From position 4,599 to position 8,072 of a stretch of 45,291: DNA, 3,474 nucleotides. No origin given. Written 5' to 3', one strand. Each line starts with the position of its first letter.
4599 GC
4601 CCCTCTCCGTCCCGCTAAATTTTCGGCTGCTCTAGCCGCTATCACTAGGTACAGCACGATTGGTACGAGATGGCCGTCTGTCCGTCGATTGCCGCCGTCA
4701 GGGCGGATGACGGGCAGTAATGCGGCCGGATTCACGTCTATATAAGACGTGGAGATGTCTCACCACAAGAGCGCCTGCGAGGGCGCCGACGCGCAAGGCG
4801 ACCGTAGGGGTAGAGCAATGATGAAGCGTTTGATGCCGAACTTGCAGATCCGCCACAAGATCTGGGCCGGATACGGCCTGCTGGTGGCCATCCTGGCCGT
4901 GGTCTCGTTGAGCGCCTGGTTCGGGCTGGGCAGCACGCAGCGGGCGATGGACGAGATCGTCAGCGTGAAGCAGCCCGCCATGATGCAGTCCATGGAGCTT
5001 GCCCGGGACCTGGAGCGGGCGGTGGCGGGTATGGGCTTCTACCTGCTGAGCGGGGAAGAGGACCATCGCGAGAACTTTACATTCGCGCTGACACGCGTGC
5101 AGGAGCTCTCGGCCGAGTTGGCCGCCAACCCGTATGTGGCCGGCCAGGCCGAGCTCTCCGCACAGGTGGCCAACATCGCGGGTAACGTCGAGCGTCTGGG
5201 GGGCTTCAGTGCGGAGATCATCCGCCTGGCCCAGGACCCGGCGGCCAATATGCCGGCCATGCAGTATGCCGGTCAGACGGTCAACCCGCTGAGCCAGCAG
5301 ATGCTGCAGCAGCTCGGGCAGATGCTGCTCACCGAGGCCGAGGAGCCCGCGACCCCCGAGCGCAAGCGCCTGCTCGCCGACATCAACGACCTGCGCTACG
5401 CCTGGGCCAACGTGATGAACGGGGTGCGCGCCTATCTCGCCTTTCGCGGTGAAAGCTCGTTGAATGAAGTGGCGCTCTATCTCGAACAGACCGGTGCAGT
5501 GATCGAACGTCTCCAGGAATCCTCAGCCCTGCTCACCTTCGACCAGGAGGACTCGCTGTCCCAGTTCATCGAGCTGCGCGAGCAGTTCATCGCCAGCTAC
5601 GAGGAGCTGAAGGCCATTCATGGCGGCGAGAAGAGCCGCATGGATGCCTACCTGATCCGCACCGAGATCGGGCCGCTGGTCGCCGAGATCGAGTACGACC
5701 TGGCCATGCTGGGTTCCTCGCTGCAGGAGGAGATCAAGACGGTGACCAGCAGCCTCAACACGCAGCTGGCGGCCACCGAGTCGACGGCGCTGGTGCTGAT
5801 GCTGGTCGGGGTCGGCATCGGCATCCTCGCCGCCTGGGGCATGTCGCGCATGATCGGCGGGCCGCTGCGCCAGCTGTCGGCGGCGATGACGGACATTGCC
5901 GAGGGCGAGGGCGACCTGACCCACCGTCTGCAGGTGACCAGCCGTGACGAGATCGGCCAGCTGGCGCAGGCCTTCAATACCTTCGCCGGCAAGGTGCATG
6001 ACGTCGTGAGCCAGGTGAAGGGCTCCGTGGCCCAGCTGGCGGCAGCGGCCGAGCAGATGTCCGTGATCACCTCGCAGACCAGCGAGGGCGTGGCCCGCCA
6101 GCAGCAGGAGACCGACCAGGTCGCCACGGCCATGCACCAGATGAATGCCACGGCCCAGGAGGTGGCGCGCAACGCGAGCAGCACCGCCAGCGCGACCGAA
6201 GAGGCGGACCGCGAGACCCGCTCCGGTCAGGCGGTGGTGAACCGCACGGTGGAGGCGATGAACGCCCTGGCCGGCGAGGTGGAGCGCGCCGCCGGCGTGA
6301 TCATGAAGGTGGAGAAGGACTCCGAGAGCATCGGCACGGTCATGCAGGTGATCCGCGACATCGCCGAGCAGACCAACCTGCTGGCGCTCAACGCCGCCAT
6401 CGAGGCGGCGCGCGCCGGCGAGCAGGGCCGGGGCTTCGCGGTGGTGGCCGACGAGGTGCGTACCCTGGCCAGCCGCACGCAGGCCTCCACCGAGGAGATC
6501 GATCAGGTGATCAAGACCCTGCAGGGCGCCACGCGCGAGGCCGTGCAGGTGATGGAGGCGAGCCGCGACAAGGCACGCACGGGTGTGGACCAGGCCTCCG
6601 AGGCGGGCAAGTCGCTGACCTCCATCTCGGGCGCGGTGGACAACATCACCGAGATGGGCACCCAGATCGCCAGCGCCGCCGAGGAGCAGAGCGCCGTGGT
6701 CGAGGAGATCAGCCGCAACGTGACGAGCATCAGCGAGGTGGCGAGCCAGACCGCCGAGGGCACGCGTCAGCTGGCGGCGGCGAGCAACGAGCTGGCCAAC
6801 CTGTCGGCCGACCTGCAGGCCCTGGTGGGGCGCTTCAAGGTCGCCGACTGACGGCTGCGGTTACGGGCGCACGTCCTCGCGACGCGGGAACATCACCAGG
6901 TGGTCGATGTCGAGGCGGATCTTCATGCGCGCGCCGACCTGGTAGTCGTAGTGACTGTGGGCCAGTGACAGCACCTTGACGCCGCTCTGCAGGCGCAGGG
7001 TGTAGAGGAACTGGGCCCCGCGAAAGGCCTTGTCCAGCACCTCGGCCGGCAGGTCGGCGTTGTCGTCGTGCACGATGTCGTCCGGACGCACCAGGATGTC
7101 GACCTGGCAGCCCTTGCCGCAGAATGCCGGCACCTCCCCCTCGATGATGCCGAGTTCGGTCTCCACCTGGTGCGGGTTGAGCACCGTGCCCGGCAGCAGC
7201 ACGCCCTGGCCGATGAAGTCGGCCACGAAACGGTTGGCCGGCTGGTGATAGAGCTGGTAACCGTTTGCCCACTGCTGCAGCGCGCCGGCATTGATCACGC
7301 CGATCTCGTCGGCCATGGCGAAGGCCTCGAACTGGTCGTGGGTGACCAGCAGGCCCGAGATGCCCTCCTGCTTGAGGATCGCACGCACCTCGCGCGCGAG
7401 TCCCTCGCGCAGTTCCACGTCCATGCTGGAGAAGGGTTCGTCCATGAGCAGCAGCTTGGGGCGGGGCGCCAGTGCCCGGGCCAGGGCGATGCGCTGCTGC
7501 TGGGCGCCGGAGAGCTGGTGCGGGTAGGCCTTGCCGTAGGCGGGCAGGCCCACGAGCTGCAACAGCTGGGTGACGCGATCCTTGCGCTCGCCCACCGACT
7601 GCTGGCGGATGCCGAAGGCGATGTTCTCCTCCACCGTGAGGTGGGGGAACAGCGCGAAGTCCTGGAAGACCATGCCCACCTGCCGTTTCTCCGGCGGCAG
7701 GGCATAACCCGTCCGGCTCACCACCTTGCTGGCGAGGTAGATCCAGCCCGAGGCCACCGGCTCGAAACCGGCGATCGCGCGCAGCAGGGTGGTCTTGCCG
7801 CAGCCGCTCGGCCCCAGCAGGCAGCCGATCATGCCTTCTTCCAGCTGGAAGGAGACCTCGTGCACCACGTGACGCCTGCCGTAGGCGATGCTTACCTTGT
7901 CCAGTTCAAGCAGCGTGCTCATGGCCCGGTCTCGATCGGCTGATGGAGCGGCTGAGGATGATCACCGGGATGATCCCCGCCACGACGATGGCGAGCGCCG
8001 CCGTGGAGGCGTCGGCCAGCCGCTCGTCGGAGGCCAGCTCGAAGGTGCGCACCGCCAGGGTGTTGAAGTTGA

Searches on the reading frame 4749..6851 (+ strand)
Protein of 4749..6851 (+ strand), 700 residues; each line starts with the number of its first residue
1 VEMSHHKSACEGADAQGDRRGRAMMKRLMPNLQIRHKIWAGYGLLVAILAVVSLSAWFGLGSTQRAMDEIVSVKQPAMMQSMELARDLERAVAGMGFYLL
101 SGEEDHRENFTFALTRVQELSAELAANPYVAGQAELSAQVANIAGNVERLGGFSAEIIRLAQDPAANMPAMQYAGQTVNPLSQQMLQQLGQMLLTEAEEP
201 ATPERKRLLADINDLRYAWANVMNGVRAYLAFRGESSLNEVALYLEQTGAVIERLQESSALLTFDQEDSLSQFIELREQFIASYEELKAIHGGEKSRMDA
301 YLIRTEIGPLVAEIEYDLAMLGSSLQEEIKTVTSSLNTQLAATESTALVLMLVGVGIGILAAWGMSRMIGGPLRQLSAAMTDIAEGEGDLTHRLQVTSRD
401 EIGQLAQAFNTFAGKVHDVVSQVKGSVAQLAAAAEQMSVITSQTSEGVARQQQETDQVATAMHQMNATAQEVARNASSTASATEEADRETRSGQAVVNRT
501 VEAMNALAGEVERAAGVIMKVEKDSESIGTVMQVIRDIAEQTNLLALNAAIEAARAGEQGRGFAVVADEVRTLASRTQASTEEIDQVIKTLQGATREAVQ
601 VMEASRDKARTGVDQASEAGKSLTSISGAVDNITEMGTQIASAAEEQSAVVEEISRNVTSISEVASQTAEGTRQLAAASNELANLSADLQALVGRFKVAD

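Call 70: search_protein_families(library=pfam, proteins=[window:4749-6851:+], max_evalue=0.00001)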
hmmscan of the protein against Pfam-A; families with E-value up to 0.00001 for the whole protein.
window:4749-6851:+ (700 aa): 2 families
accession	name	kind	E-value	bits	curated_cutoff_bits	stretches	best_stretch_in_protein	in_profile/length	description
PF00015.26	MCPsignal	-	8e-46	156.5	34.6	1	482-664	3-171/172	Methyl-accepting chemotaxis protein (MCP) signalling domain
PF00672.30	HAMP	-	4.1e-16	59.5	25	1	365-417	2-52/53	HAMP domain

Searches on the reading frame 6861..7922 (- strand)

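Call 70: search_protein_families(library=pfam, proteins=[window:6861-7922:-], max_evalue=0.00001)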
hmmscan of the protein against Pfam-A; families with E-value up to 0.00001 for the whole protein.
window:6861-7922:- (353 aa): 3 families
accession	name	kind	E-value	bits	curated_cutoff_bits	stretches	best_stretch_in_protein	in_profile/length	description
PF00005.33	ABC_tran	-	1e-33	117.3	25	1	21-164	2-136/137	ABC transporter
PF08402.16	TOBE_2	-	3e-09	37.3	21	1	277-345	2-76/76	TOBE domain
PF13304.12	AAA_21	-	2.7e-08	34.7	27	0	129-197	230-300/304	AAA domain, putative AbiEii toxin, Type IV TA system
